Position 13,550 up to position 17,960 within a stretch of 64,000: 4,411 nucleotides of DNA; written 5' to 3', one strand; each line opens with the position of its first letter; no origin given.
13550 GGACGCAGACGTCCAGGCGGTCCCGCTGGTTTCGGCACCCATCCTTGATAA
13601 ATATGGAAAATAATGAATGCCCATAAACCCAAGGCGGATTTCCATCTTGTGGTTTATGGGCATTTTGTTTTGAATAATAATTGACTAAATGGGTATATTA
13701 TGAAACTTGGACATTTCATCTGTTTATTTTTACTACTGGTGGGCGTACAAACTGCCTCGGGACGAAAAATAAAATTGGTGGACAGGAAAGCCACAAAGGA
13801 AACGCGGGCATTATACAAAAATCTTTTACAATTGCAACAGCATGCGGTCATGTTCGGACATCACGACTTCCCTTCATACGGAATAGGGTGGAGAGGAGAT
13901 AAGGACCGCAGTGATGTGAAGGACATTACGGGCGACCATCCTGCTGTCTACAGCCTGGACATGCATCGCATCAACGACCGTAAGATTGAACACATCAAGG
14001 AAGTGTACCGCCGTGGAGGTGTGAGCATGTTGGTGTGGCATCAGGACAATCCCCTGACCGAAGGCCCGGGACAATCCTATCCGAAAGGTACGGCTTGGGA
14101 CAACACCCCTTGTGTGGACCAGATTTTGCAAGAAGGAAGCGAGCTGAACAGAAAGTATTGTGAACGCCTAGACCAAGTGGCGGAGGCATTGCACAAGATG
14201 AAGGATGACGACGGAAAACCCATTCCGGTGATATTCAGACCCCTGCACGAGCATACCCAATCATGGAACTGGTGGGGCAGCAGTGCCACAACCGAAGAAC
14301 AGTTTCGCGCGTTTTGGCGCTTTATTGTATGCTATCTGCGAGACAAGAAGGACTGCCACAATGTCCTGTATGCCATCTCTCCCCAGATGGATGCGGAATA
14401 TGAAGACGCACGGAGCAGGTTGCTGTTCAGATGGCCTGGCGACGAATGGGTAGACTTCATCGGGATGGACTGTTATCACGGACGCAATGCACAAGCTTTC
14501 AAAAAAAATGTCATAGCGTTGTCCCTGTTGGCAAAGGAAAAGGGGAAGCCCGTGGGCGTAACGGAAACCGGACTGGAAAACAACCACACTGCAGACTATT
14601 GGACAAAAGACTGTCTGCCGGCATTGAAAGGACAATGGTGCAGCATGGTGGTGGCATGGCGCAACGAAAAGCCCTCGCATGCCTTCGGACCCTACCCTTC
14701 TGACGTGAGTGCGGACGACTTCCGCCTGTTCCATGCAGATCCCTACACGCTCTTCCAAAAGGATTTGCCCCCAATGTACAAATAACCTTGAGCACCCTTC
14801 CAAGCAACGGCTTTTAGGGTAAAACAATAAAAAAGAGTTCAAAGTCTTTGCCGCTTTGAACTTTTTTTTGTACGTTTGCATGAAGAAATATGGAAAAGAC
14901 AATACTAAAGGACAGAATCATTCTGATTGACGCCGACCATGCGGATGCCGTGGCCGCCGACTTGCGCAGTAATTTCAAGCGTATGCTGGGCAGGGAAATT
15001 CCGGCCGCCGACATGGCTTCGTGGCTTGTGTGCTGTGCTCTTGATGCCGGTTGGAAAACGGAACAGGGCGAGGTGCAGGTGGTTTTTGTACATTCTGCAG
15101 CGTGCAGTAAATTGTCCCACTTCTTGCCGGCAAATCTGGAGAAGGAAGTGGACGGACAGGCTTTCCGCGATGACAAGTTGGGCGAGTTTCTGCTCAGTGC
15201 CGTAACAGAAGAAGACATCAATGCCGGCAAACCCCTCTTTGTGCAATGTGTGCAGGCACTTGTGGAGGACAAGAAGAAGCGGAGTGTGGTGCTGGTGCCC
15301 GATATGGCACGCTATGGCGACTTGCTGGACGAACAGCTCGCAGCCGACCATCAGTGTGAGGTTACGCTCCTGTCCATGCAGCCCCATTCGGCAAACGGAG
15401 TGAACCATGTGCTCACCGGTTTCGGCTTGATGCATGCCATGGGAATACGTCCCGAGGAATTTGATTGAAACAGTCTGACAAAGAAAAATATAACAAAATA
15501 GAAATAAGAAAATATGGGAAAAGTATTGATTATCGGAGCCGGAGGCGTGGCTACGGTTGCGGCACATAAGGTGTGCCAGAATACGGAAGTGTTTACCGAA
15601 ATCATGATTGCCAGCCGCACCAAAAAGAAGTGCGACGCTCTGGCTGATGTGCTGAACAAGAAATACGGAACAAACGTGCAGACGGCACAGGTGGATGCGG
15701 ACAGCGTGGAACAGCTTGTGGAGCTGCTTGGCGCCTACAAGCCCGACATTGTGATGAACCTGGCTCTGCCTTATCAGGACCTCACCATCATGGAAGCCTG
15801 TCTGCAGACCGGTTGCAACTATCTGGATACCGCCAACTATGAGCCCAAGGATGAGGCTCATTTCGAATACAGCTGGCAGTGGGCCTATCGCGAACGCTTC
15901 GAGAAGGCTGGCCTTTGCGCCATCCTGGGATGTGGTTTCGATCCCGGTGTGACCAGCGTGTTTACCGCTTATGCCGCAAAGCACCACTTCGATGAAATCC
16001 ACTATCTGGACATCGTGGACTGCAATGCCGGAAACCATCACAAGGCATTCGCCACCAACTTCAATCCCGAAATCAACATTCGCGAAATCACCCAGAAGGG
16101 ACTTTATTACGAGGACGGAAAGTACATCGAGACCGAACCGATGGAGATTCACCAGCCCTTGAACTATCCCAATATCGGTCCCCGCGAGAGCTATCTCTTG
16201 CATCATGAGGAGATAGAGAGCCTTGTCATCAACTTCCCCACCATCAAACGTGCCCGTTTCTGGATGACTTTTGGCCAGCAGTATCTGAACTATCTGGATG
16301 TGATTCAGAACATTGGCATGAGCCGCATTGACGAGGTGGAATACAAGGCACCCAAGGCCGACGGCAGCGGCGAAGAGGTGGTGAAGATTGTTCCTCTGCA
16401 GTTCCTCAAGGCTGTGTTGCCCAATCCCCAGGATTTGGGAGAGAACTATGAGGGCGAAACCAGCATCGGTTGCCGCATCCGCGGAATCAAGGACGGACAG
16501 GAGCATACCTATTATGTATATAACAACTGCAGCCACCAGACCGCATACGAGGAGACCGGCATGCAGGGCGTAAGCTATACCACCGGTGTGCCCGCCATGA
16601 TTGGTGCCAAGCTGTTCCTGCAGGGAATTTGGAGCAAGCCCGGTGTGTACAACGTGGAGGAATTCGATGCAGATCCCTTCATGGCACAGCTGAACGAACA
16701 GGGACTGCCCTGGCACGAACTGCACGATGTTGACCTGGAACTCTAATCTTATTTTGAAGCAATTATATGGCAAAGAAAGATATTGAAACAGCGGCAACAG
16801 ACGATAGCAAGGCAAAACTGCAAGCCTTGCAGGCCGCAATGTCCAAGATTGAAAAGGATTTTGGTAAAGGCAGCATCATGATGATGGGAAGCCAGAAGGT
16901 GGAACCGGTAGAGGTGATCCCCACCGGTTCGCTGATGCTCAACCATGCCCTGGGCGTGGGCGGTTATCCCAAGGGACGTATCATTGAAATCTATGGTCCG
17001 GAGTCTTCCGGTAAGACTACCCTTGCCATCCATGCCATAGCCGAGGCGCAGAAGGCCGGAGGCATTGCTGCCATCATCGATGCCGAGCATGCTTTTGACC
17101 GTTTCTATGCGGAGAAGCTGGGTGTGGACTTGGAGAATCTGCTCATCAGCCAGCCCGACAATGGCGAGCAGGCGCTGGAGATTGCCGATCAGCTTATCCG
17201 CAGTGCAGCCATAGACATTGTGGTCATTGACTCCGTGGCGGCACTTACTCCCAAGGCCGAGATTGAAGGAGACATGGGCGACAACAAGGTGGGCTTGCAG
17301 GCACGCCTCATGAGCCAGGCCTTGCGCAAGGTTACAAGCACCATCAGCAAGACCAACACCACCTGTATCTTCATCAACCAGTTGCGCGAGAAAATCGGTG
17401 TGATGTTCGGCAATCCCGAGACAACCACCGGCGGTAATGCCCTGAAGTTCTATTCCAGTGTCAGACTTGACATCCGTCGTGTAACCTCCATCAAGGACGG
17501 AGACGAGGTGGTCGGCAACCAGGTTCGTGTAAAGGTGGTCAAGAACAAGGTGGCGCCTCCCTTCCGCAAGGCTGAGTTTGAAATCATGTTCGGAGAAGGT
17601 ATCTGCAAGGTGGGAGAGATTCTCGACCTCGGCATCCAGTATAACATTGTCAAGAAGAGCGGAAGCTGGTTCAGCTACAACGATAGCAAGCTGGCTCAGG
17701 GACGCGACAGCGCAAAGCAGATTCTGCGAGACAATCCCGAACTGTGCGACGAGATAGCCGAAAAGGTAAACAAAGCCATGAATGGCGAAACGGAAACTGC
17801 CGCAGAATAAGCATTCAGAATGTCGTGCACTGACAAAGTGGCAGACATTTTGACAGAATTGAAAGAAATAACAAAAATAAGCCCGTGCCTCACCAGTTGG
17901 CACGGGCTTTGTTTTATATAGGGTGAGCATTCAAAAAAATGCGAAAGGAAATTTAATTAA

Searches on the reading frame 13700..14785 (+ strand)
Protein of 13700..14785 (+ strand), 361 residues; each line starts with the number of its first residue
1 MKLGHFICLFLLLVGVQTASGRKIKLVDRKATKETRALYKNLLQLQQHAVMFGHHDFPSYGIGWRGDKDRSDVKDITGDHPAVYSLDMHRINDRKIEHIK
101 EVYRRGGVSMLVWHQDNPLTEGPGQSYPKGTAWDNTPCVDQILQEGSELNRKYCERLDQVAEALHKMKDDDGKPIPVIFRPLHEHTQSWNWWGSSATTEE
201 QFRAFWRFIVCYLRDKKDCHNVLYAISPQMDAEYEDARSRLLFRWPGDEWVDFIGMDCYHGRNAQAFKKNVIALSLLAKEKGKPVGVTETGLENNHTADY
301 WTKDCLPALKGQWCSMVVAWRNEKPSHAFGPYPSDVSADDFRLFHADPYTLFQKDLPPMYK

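Call 11: search_protein_families(library=pfam, proteins=[window:13700-14785:+], max_evalue=0.001)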
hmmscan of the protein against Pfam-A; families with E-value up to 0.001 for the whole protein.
window:13700-14785:+ (361 aa): 1 family
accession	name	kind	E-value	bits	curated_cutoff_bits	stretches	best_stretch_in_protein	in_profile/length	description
PF02156.21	Glyco_hydro_26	-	3.9e-44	151.7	20.2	1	27-274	1-247/311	Glycosyl hydrolase family 26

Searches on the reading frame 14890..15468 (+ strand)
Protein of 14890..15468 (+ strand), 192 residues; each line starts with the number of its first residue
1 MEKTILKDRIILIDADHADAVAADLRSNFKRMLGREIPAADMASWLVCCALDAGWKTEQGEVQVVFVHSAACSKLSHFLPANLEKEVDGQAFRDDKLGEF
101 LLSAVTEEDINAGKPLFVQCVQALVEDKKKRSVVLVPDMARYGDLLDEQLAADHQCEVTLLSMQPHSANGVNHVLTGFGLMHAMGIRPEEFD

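Call 11: search_protein_families(library=pfam, proteins=[window:14890-15468:+], max_evalue=0.001)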
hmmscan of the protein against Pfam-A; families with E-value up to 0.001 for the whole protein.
window:14890-15468:+ (192 aa): 1 family
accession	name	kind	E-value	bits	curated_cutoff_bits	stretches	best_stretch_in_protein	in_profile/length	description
PF20326.3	DUF6621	-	7.7e-29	101.2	27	1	10-191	10-189/190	Family of unknown function (DUF6621)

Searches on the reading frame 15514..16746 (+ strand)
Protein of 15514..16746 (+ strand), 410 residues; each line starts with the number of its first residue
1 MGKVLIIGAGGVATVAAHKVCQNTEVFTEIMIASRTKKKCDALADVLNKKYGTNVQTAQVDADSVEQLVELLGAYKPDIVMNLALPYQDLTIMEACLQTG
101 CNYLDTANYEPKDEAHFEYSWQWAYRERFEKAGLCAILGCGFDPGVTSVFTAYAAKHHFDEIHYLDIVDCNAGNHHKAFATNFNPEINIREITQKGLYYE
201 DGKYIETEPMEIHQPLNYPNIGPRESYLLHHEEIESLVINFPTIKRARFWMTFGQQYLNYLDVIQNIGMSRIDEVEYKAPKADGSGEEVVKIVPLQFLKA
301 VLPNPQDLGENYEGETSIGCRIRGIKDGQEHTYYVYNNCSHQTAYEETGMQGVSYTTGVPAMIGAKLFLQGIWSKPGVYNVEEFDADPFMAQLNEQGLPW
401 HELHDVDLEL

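Call 11: search_protein_families(library=pfam, proteins=[window:15514-16746:+], max_evalue=0.001)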
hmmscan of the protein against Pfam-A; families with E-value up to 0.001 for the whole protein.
window:15514-16746:+ (410 aa): 3 families
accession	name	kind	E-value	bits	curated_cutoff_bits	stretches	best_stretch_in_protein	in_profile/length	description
PF16653.10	Sacchrp_dh_C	-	7.8e-40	138.1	31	1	141-398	1-265/265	Saccharopine dehydrogenase C-terminal domain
PF03435.24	Sacchrp_dh_NADP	-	9.2e-35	120.2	25.1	1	4-137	1-129/129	Saccharopine dehydrogenase NADP binding domain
PF01488.26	Shikimate_DH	-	6.6e-05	23.5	24.3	1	3-50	14-59/138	Shikimate / quinate 5-dehydrogenase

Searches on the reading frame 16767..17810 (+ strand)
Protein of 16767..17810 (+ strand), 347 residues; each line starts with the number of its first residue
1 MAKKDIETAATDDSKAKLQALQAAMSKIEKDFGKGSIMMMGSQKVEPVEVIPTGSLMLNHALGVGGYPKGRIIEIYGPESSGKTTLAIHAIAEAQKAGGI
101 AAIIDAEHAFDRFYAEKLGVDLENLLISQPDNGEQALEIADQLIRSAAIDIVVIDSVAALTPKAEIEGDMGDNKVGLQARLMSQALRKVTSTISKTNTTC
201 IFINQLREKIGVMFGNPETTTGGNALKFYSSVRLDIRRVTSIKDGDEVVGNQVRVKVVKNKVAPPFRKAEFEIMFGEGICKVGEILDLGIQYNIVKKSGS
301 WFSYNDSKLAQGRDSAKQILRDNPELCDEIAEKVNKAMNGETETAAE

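Call 11: search_protein_families(library=pfam, proteins=[window:16767-17810:+], max_evalue=0.001)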
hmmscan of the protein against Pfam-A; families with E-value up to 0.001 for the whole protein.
window:16767-17810:+ (347 aa): 8 families
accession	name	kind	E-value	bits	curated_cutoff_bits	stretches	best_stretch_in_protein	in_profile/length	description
PF00154.27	RecA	-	3.2e-140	466.5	27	1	19-279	1-261/262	recA bacterial DNA recombination protein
PF21096.2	RecA_C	-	4.3e-25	88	27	1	283-338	1-56/57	RecA C-terminal domain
PF06745.19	ATPase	-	1.5e-07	31.5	26.6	1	52-215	2-167/231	KaiC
PF08423.17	Rad51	-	1.7e-07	31.2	22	1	50-239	7-212/244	Rad51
PF13479.12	AAA_24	-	0.0001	22.7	27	1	73-164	5-80/195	AAA domain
PF13191.12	AAA_16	-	0.00021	22.3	32.6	1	60-205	14-140/167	AAA ATPase domain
PF13481.12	AAA_25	-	0.00058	20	27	0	66-161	29-156/195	AAA domain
PF01637.24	ATPase_2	-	0.00078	19.7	33.2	0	71-131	21-69/225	ATPase domain predominantly from Archaea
